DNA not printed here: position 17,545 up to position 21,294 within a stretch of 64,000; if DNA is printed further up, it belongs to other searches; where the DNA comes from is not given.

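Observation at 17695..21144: CheY-like phospho-receiver domain embedded inside a tandem HdrA flavin/FeS electron-bifurcation subunit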

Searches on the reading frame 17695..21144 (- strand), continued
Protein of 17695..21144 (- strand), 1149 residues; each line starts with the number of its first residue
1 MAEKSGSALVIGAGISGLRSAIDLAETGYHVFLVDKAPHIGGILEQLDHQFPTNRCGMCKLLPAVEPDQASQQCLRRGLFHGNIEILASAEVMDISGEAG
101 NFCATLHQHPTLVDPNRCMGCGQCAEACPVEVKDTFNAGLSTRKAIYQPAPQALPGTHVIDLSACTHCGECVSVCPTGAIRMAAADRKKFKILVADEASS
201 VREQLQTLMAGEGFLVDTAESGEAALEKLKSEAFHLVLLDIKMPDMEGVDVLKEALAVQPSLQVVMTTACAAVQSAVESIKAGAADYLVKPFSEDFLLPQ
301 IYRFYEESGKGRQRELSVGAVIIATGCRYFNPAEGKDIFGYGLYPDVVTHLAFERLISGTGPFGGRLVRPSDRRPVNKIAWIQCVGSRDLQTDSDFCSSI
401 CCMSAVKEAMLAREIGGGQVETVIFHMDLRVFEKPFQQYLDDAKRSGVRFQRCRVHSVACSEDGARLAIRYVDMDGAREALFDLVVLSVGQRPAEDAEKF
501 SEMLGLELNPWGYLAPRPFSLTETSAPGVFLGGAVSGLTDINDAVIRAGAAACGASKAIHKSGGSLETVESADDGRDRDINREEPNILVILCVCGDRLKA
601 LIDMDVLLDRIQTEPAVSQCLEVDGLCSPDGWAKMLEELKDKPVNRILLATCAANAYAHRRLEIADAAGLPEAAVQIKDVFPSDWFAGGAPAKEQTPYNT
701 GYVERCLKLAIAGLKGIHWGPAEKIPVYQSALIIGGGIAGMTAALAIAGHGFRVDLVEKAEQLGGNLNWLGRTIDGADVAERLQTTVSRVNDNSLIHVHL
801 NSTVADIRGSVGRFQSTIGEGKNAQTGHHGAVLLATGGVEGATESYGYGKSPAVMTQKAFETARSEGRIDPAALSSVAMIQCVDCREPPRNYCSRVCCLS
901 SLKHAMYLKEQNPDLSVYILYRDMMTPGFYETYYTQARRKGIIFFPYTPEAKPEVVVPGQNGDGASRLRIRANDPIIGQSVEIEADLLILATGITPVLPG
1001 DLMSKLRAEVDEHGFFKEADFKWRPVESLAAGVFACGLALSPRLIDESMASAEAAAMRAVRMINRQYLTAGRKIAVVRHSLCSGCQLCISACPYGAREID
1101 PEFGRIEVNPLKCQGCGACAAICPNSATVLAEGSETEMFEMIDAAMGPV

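Call 47: predict_structure(alignment_id=A2)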
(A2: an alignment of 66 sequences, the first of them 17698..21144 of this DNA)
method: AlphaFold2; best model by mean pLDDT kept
length: 1149 residues; sequences in the alignment: 66
mean_pLDDT: 82.5   pTM: 0.82
mean pLDDT of the five models: 82.5, 80.7, 80.0, 76.7, 74.2
residues with pLDDT >= 90: 382; 70-90: 585; 50-70: 144; < 50: 38
segments of 3 or more residues with pLDDT < 50: 57-78, 152-155, 572-576, 961-964
pLDDT, mean of each block of 10 residues (from residue 1): 84 85 87 79 67 49 42 46 77 90 84 67 82 66 75 58 75 77 71 89 88 87 88 90 79 88 83 68 81 75 69 83 88 85 91 82 83 93 88 83 89 91 92 79 92 92 87 88 94 87 92 90 94 72 84 94 77 54 86 80 88 89 80 87 88 67 85 80 60 72 85 74 84 95 97 95 92 88 96 97 89 90 84 90 91 93 91 94 87 86 94 96 85 93 91 83 67 80 95 85 85 80 58 85 89 92 84 79 86 79 82 76 80 65 63
secondary structure, 60 per line:
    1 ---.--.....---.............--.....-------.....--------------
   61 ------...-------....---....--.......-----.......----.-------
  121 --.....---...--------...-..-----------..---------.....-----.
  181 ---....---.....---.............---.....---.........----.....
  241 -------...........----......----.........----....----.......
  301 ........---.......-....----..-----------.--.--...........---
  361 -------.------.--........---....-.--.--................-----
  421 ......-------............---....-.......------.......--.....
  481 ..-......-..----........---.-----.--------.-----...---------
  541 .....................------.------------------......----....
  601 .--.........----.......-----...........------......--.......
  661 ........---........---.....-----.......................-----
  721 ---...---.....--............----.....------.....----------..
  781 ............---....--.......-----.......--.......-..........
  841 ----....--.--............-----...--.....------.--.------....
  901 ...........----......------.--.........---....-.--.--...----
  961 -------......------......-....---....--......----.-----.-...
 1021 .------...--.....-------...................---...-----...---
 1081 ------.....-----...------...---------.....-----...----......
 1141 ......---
elements in order (helices of 4 or more, strands of 3 or more residues): E7-11 H15-27 E30-34 H42-46 H77-80 E84-87 E90-96 E102-108 H123-127 E131-133 E142-144 H170-174 H184-187 E191-195 H199-211 E215-219 H223-231 E236-240 H248-258 E263-268 H273-281 E286-289 H294-308 E312-318 E320-323 E347-349 H350-357 E378-385 H400-415 E421-426 H434-445 E449-452 E454-460 E467-473 E476-482 E484-489 H497-504 E529-531 H541-561 E587-592 H597-601 H604-612 E617-623 H629-639 E646-651 H654-668 E675-679 H683-687 H693-715 E724-726 E730-734 H738-748 E753-757 H765-768 H779-792 E796-799 E802-808 E814-820 E823-829 E831-840 E854-856 H857-865 E876-880 H897-911 E916-921 H931-939 E943-946 E954-956 E968-973 E980-985 E987-990 E994-997 H1000-1005 H1018-1021 E1028-1030 E1033-1037 H1045-1063 E1067-1069 E1075-1077 H1087-1091 E1097-1099 E1106-1108 H1118-1122 E1128-1130 H1135-1146

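Call 54: fold_search(model_id=the predicted structure, library=pdb)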
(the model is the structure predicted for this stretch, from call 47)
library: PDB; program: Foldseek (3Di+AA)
matches with E <= 10: 1967; with E <= 0.001: 1017
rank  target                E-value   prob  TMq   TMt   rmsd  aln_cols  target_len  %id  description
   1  8rvu_A                2.1e-39  1.00  0.38  0.62   7.1       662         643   25  CryoEM structure of the Elp-Hdr complex of Methanothermobacter marburgensis state 2 (composite structure) (released 2025-05-14)
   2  8rvy_A                7.5e-39  1.00  0.43  0.73   4.5       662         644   25  CryoEM structure of the Elp-Hdr complex of Methanothermobacter marburgensis state 1 (composite structure) (released 2025-05-14)
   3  7bkb_A                7.9e-39  1.00  0.38  0.60   7.3       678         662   22  Formate dehydrogenase - heterodisulfide reductase - formylmethanofuran dehydrogenase complex from Methanospirillum hun (released 2021-09-29)
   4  7bkd_A                1.0e-38  1.00  0.44  0.75   3.9       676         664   22  Formate dehydrogenase - heterodisulfide reductase - formylmethanofuran dehydrogenase complex from Methanospirillum hun (released 2021-09-29)
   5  5odc_A                1.1e-37  1.00  0.33  0.53   9.4       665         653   24  Heterodisulfide reductase / [NiFe]-hydrogenase complex from Methanothermococcus thermolithotrophicus at 2.3 A resoluti (released 2017-08-30)
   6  5odi_A                1.3e-37  1.00  0.33  0.53   9.5       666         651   24  Heterodisulfide reductase / [NiFe]-hydrogenase complex from Methanothermococcus thermolithotrophicus cocrystallized wi (released 2017-08-30)
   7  5odh_A                8.4e-37  1.00  0.33  0.53   9.5       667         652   24  Heterodisulfide reductase / [NiFe]-hydrogenase complex from Methanothermococcus thermolithotrophicus soaked with heter (released 2017-08-30)
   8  8rvu_a                3.3e-34  1.00  0.35  0.90   4.0       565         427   28  CryoEM structure of the Elp-Hdr complex of Methanothermobacter marburgensis state 2 (composite structure) (released 2025-05-14)
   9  8rwn_A                3.3e-34  1.00  0.35  0.91   4.2       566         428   28  CryoEM structure of the Hdr(ABC)2 subunits of the Elp-Hdr complex of Methanothermobacter marburgensis (released 2025-05-14)
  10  7bke_A                1.3e-30  1.00  0.33  0.82   6.2       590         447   24  Formate dehydrogenase - heterodisulfide reductase - formylmethanofuran dehydrogenase complex from Methanospirillum hun (released 2021-09-29)
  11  7bkd_a                1.3e-29  1.00  0.34  0.84   5.2       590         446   25  Formate dehydrogenase - heterodisulfide reductase - formylmethanofuran dehydrogenase complex from Methanospirillum hun (released 2021-09-29)
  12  6tjr_A                4.9e-24  1.00  0.27  0.87   2.8       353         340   28  Structure of HdrA-like subunit from Hyphomicrobium denitrificans (released 2020-08-19)
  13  3cty_A                3.7e-15  1.00  0.21  0.68   4.9       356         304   18  Crystal structure of T. acidophilum thioredoxin reductase (released 2009-02-24)
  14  3cty_B                5.7e-15  1.00  0.21  0.67   5.3       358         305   17  Crystal structure of T. acidophilum thioredoxin reductase (released 2009-02-24)
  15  1hyu                  9.7e-15  1.00  0.19  0.37  23.7       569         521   14  CRYSTAL STRUCTURE OF INTACT AHPF (released 2001-02-14)
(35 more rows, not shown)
